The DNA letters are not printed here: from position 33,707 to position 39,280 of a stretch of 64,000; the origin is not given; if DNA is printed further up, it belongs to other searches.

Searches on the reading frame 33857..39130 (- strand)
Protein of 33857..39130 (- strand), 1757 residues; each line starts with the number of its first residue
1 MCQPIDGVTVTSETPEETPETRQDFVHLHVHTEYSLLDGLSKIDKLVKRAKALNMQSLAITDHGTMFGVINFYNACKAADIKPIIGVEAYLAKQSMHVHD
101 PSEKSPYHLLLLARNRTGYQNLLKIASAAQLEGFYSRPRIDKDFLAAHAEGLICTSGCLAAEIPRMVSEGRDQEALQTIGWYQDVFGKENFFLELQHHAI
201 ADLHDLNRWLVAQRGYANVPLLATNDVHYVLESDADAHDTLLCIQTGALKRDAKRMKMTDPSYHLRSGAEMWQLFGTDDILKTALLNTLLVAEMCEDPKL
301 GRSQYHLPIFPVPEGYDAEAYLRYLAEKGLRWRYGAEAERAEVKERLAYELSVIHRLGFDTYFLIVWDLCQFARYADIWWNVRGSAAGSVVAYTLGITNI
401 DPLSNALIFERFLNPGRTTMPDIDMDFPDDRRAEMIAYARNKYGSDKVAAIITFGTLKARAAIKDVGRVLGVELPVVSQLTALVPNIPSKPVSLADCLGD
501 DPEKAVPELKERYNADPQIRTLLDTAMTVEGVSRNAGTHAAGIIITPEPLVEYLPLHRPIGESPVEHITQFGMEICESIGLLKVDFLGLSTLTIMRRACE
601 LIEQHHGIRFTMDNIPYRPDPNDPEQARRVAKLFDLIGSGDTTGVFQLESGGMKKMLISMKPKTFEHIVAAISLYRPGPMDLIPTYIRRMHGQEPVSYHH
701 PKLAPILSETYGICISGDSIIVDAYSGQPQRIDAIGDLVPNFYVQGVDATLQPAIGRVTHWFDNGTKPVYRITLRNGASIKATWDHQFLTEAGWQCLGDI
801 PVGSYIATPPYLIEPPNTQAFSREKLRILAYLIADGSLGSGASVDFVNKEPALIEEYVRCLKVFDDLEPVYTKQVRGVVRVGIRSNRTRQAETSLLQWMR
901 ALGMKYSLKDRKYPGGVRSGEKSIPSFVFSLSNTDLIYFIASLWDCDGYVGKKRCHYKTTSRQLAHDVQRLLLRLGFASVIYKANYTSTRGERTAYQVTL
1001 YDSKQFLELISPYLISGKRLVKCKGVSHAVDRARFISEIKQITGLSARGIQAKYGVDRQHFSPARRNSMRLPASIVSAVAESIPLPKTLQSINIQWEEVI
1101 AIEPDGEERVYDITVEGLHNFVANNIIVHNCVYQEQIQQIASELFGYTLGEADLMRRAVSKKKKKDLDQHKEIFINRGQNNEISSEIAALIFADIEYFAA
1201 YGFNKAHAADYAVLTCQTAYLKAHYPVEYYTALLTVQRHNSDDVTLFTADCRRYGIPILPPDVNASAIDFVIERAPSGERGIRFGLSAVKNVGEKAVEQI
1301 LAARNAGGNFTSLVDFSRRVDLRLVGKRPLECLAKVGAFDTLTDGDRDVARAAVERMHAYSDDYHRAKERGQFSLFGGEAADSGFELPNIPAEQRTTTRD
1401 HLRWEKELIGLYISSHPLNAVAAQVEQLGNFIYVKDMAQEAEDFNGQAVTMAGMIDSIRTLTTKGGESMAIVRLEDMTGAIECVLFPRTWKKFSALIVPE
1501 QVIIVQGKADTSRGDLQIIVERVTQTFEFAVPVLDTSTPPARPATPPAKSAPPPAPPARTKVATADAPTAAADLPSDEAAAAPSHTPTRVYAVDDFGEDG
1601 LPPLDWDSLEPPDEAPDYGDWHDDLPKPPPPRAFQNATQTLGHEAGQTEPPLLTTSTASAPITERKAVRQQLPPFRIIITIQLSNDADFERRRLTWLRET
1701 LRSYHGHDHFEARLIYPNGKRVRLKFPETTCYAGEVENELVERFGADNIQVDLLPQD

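Call 19: search_protein_families(library=pfam, proteins=[window:33857-39130:-], max_evalue=0.001)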
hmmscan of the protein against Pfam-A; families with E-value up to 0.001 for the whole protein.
window:33857-39130:- (1757 aa): 7 families
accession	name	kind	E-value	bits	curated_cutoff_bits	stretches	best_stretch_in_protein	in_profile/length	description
PF07733.18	DNA_pol3_alpha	-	1.4e-86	290.7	23.9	1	321-588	2-260/260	Bacterial DNA polymerase III alpha NTPase domain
PF02811.25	PHP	-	1.8e-59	201.1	26.4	1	27-198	1-164/164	PHP domain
PF17657.6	DNA_pol3_finger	-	1e-49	168.5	22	2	591-715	1-116/166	Bacterial DNA polymerase III alpha subunit finger domain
PF14579.12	HHH_6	-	5.8e-27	94.2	25.6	1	1255-1343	1-84/90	Helix-hairpin-helix motif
PF14890.11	Intein_splicing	-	2.6e-21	76.5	35.8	1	753-1130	33-155/155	Intein splicing domain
PF14528.11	LAGLIDADG_3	-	1.8e-17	63.8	22.5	1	938-1008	5-76/82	LAGLIDADG-like domain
PF01336.31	tRNA_anti-codon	-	2.7e-13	50.1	27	1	1449-1524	1-73/75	OB-fold nucleic acid binding domain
